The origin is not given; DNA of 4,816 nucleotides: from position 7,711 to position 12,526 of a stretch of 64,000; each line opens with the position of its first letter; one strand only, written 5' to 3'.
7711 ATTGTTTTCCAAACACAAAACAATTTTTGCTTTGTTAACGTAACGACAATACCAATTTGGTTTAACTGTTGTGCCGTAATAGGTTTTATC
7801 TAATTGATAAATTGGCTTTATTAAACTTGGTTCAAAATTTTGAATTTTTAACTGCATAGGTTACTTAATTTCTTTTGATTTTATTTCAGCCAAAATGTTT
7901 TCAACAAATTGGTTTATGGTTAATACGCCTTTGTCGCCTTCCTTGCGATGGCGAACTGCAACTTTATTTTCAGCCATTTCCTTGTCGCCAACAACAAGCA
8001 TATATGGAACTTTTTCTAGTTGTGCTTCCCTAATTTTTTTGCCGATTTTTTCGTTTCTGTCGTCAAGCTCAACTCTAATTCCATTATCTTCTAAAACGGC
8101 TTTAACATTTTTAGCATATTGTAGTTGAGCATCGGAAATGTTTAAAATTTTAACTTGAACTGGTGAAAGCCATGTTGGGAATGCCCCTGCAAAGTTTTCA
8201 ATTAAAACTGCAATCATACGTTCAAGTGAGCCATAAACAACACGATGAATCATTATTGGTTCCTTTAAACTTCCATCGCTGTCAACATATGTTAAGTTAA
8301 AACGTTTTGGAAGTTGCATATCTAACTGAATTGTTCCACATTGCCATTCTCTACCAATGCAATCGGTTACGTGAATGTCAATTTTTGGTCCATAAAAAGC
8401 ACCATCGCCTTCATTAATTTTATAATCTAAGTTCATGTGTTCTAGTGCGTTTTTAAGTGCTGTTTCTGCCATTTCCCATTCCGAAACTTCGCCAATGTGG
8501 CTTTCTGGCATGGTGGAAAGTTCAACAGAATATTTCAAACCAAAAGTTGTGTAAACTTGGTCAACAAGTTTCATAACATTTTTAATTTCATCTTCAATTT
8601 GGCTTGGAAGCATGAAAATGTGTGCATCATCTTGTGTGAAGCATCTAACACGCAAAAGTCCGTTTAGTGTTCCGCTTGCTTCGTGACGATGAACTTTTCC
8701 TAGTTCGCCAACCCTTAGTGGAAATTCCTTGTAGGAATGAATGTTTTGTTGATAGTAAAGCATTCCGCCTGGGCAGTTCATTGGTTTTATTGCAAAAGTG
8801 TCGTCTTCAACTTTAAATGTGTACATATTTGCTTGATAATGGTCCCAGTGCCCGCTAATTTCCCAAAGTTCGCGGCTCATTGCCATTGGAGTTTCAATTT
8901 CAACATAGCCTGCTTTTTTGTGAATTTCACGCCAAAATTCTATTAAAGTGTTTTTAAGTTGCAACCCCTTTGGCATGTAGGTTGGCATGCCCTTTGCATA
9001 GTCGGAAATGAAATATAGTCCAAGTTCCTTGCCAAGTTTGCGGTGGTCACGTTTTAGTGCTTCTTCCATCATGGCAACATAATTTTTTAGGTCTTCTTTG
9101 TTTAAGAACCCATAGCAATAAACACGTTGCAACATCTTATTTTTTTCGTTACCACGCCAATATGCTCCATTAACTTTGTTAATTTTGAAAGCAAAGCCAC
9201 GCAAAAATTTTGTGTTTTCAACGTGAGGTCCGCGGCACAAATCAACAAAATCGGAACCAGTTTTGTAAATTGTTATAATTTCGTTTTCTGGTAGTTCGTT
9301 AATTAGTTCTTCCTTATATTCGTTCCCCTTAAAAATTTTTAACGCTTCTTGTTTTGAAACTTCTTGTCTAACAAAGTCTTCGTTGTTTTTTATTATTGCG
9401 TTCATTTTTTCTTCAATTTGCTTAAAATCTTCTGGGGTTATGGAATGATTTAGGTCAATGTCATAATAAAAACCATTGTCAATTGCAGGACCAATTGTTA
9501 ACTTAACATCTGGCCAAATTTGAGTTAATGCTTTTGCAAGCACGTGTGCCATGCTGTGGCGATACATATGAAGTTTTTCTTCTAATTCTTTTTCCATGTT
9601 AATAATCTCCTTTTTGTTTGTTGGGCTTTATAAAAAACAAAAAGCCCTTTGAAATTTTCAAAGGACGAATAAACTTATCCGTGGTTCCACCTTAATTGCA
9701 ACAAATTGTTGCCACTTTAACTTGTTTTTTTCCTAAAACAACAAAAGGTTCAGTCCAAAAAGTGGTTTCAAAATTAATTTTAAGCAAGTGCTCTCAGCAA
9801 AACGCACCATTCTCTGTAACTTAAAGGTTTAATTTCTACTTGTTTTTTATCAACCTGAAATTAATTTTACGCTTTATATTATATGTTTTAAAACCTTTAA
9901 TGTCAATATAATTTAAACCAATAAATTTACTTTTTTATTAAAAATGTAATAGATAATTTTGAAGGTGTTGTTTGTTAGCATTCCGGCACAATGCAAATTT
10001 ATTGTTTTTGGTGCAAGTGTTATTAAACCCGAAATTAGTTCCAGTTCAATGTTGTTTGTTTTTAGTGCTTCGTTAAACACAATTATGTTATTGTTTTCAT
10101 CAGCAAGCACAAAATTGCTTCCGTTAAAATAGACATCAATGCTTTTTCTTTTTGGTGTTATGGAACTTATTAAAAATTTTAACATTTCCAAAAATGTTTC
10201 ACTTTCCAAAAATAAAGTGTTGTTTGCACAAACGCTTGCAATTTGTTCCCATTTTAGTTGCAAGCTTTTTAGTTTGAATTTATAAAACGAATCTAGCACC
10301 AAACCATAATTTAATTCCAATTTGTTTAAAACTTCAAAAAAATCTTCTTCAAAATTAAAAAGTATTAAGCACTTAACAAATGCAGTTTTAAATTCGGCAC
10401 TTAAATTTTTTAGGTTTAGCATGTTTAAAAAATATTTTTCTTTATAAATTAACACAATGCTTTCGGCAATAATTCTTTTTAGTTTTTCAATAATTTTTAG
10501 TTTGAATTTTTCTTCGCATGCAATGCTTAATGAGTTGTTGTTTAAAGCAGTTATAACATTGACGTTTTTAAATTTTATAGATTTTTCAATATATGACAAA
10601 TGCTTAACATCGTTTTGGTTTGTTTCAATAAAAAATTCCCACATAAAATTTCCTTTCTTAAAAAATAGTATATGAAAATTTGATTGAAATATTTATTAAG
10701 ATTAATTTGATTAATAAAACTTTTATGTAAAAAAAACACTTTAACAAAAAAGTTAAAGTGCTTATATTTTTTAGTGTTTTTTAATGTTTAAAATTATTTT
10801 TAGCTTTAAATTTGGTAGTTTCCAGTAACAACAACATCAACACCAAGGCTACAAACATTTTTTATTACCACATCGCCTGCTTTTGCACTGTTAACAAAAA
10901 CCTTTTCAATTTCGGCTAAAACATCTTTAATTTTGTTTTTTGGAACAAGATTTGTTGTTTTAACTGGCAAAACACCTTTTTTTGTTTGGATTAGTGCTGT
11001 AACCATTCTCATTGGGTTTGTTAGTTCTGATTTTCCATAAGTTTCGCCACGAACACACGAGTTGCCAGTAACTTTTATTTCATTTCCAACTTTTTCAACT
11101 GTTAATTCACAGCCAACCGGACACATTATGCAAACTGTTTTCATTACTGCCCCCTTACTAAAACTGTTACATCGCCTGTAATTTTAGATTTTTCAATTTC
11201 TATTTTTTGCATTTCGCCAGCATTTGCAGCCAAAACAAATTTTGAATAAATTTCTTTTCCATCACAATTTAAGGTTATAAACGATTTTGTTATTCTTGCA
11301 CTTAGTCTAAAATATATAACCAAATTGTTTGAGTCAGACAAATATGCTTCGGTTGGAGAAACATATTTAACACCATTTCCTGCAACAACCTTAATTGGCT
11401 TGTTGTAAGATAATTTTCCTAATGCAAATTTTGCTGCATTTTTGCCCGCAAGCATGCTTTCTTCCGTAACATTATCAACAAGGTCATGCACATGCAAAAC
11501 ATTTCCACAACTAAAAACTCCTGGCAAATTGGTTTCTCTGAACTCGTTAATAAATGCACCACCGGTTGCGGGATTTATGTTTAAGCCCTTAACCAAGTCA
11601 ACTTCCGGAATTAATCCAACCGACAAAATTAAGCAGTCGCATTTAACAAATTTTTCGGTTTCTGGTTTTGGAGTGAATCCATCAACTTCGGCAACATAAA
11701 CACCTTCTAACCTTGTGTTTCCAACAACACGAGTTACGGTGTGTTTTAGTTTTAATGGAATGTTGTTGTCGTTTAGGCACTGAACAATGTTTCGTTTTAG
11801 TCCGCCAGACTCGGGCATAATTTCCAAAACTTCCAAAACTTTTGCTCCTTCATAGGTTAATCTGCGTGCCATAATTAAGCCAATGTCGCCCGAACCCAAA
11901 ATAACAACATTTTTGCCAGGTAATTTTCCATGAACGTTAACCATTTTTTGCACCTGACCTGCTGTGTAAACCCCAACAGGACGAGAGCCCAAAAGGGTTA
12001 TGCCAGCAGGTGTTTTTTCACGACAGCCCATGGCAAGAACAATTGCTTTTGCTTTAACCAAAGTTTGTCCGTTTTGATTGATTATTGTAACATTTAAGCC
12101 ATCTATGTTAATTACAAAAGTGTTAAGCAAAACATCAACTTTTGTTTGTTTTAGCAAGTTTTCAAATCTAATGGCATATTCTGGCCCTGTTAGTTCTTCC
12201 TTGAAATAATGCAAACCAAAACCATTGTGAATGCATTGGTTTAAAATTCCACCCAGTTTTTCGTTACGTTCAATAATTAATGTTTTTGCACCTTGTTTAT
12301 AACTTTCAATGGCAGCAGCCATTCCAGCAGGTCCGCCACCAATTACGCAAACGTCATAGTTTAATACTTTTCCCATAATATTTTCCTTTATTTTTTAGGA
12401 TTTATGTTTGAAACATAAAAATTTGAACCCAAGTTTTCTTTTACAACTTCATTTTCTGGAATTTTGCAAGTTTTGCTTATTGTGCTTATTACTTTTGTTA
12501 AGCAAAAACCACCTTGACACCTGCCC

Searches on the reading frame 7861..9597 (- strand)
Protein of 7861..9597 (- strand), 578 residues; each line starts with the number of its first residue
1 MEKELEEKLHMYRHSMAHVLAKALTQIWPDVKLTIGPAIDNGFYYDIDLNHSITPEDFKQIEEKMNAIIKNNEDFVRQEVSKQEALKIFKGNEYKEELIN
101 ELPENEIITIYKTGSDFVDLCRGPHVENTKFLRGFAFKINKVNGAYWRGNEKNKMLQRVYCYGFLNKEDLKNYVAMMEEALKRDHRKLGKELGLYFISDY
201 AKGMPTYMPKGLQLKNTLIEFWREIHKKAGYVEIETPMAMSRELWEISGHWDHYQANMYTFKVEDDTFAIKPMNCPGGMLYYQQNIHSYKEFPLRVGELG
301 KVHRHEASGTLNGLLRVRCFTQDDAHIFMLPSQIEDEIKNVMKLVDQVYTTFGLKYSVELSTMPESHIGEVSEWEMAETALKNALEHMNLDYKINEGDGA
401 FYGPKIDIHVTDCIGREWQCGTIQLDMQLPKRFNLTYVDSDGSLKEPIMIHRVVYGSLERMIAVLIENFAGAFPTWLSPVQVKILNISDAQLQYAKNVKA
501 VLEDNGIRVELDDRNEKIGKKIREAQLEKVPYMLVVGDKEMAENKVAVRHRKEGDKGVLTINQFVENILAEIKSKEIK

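Call 64: search_protein_families(library=pfam, proteins=[window:7861-9597:-], max_evalue=0.0001)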
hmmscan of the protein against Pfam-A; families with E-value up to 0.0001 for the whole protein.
window:7861-9597:- (578 aa): 3 families
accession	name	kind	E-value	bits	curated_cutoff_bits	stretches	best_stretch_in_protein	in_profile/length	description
PF00587.30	tRNA-synt_2b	-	1.7e-47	162.2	29.3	1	259-469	1-179/179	tRNA synthetase class II core domain (G, H, P, S and T)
PF03129.25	HGTP_anticodon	-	2e-25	89.2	21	1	481-570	1-93/94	Anticodon binding domain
PF07973.19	tRNA_SAD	-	1.4e-13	51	24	1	108-160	1-44/44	Threonyl and Alanyl tRNA synthetase second additional domain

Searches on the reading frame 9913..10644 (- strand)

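Call 65: search_protein_families(library=pfam, proteins=[window:9913-10644:-], max_evalue=0.0001)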
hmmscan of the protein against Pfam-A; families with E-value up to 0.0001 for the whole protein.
window:9913-10644:- (243 aa): 1 family
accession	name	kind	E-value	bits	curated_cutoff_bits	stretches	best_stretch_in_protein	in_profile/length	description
PF08812.16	YtxC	-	6.8e-13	49.1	33.1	1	105-240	72-218/218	YtxC-like family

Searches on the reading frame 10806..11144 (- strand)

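Call 65: search_protein_families(library=pfam, proteins=[window:10806-11144:-], max_evalue=0.0001)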
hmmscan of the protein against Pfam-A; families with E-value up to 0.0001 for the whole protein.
window:10806-11144:- (112 aa): 2 families
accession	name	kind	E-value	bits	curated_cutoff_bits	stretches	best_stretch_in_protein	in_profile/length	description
PF07892.16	DUF1667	-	4.8e-23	81.4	27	1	32-107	2-81/82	Protein of unknown function (DUF1667)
PF04879.21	Molybdop_Fe4S4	-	5e-05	23.6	22.7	0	2-28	5-32/55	Molybdopterin oxidoreductase Fe4S4 domain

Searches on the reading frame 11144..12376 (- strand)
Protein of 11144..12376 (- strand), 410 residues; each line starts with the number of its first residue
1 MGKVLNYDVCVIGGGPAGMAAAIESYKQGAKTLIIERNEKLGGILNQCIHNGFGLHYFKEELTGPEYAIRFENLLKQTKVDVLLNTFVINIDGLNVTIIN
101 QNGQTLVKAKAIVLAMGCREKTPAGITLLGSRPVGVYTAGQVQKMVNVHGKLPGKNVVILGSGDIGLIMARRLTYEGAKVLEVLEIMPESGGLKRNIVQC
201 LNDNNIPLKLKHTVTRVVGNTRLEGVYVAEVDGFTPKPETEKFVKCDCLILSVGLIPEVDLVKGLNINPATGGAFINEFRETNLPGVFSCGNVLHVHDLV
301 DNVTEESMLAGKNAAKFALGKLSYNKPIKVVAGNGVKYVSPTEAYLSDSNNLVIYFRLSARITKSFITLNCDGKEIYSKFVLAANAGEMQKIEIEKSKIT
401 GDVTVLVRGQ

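Call 65: search_protein_families(library=pfam, proteins=[window:11144-12376:-], max_evalue=0.0001)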
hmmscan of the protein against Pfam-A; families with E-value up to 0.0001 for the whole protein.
window:11144-12376:- (410 aa): 11 families
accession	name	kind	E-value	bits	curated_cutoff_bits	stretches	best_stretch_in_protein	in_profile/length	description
PF07992.20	Pyr_redox_2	-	4.5e-32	112.1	26.1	1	7-301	1-285/291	Pyridine nucleotide-disulphide oxidoreductase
PF12831.13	FAD_oxidored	-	2.4e-12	47.3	27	1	8-47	1-40/416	FAD dependent oxidoreductase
PF13738.12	Pyr_redox_3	-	2.5e-12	47.1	30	1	11-291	2-305/305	Pyridine nucleotide-disulphide oxidoreductase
PF00070.33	Pyr_redox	-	1.7e-10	41.7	22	1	156-228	1-79/82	Pyridine nucleotide-disulphide oxidoreductase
PF03486.20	HI0933_like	-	9.1e-10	38.8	50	1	8-42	2-36/244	HI0933-like protein Rossmann domain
PF00890.30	FAD_binding_2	-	4e-09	36.6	20.4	1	8-43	1-36/414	FAD binding domain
PF13450.12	NAD_binding_8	-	4.9e-09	36.8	21.9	1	11-52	1-42/68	NAD(P)-binding Rossmann-like domain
PF01266.30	DAO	-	1.8e-08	34.7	27.9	1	8-42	1-35/353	FAD dependent oxidoreductase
PF01494.25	FAD_binding_3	-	1.5e-07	31.4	22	1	7-40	2-35/349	FAD binding domain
PF01134.28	GIDA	-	6e-06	26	22.1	1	8-47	1-38/391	Glucose inhibited division protein A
PF01946.23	Thi4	-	6.7e-06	26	26.2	0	4-43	15-55/235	Thi4 family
